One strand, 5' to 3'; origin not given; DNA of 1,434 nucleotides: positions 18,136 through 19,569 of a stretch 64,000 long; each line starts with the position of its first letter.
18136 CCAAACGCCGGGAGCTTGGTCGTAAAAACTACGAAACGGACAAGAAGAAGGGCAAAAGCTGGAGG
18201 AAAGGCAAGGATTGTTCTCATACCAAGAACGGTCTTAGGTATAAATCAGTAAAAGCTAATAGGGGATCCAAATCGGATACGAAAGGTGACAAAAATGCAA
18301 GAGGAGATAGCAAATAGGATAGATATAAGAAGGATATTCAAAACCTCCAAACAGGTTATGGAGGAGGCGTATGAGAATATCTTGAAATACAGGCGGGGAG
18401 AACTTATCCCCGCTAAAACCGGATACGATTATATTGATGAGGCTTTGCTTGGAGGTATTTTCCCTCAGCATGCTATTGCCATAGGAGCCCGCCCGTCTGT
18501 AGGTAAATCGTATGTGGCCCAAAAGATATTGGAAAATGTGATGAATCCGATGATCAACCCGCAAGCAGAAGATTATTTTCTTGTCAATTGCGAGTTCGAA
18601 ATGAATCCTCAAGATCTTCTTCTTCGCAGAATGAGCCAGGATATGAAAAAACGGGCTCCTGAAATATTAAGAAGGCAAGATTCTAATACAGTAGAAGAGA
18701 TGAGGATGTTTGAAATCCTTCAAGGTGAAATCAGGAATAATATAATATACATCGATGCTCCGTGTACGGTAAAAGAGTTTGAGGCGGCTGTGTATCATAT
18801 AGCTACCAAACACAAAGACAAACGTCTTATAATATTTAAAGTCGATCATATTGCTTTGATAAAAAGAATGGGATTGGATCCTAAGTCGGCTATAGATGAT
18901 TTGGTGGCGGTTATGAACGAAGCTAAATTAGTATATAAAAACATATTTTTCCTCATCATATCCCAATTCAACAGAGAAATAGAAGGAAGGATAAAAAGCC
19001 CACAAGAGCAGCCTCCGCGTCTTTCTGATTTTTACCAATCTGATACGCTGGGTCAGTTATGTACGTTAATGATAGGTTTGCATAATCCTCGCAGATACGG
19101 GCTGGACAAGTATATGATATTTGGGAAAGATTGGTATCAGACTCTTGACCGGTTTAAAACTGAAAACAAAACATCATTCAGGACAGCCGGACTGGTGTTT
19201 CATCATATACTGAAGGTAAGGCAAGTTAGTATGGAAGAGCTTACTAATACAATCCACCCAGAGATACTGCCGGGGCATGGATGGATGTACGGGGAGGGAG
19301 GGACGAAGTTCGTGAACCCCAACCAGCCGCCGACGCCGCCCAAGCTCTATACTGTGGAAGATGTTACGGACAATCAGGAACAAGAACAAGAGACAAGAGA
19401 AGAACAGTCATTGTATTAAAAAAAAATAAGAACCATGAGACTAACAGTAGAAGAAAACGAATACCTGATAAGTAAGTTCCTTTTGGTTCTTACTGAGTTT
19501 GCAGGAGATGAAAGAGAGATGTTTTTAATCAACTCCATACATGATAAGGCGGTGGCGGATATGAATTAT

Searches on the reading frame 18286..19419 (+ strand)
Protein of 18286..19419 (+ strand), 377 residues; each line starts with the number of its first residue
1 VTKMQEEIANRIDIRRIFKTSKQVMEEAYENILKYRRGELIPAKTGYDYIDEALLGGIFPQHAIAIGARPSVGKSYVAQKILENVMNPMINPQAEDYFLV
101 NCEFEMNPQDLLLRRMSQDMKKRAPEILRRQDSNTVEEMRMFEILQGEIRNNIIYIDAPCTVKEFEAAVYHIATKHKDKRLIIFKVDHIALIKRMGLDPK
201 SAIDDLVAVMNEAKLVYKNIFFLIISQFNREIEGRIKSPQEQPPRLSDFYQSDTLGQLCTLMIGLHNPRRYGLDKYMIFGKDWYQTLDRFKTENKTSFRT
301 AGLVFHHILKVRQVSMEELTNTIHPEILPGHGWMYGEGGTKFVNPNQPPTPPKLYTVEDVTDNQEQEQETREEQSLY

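Call 29: search_protein_families(library=phrogs, proteins=[window:18286-19419:+], max_evalue=0.00001)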
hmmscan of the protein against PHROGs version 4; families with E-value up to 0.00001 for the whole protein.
window:18286-19419:+ (377 aa): 4 families
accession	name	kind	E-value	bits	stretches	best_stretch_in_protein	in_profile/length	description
phrog_37407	-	DNA, RNA and nucleotide metabolism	2.6e-40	139.6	1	19-314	4-300/368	DnaB-like replicative helicase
phrog_19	-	DNA, RNA and nucleotide metabolism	1.1e-14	55.3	1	20-312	310-559/621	DnaB-like replicative helicase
phrog_239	-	DNA, RNA and nucleotide metabolism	2.9e-13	50.6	1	19-267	321-555/801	DNA primase/helicase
phrog_243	-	DNA, RNA and nucleotide metabolism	6.7e-06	26.2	1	63-272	37-230/273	DnaB-like replicative helicase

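Call 91: search_dna_similar(query=window:18286-19416:+, collection=phages, mode=protein, max_evalue=1e-10, max_rows=25)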
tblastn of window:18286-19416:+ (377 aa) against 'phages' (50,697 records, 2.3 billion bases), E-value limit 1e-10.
Records with a match: 24; places in all: 24; records where one place covers at least 80% of the query: 12.
Best place of each record, by identity: >=99% 1; <60% 23.
By first word of the organism name: uncultured 10; Cellulophaga 7; Bacteriophage 4; phage 1; Bacillus 1; Bohxovirus 1.
By host as written in the record: - 16; Cellulophaga baltica #18 2; Cellulophaga baltica #17 2; Cellulophaga baltica #4 2; Cellulophaga baltica #13 1; Bacillus sp. S4 1.
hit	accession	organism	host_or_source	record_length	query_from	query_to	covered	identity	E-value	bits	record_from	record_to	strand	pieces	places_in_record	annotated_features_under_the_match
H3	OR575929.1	phage csAssE-Sib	human gut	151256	1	377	100%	99.2%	0e+0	756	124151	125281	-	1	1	DnaB-like replicative helicase | hypothetical protein (x2)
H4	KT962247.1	Cellulophaga phage phi17:2_18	Cellulophaga baltica #18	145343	10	354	92%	28.6%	4e-36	145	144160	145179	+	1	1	DnaB family replicative helicase | hypothetical protein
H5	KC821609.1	Cellulophaga phage phi17:2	Cellulophaga baltica #17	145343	10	354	92%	28.6%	4e-36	145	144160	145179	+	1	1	replicative helicase, DnaB family | hypothetical protein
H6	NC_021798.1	Cellulophaga phage phi17:2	Cellulophaga baltica #17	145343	10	354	92%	28.6%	4e-36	145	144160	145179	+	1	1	DnaB-like replicative helicase | hypothetical protein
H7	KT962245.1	Cellulophaga phage phi4:1_13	Cellulophaga baltica #13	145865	10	354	92%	28.6%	4e-36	145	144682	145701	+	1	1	DnaB family replicative helicase | hypothetical protein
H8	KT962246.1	Cellulophaga phage phi4:1_18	Cellulophaga baltica #18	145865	10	354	92%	28.6%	4e-36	145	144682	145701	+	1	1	DnaB family replicative helicase | hypothetical protein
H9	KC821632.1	Cellulophaga phage phi4:1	Cellulophaga baltica #4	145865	10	354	92%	28.6%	4e-36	145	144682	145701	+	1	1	replicative helicase, DnaB family | hypothetical protein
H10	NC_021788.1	Cellulophaga phage phi4:1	Cellulophaga baltica #4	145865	10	354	92%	28.6%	4e-36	145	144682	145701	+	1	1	DnaB-like replicative helicase | hypothetical protein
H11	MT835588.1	Bacteriophage sp.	human fecal samples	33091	18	312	78%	27.8%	3e-15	83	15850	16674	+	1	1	record has no annotation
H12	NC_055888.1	uncultured phage cr52_1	human feces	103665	4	322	85%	25.6%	6e-14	79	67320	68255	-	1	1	DNA helicase | segregation and condensation protein B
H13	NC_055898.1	uncultured phage cr115_1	human feces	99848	18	312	78%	27.1%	5e-14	80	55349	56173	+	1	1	DNA helicase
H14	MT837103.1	Bacteriophage sp.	human fecal samples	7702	18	312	78%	26.9%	1e-14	82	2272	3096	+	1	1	record has no annotation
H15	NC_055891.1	uncultured phage cr60_1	human feces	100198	4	310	81%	25.3%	1e-14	82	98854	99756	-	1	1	DNA helicase | segregation and condensation protein B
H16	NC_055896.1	uncultured phage cr113_1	human feces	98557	4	310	81%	25.0%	2e-13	78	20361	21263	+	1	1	DNA helicase | segregation and condensation protein B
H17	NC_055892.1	uncultured phage cr109_1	human feces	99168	4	310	81%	25.0%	2e-13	78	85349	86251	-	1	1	DNA helicase | segregation and condensation protein B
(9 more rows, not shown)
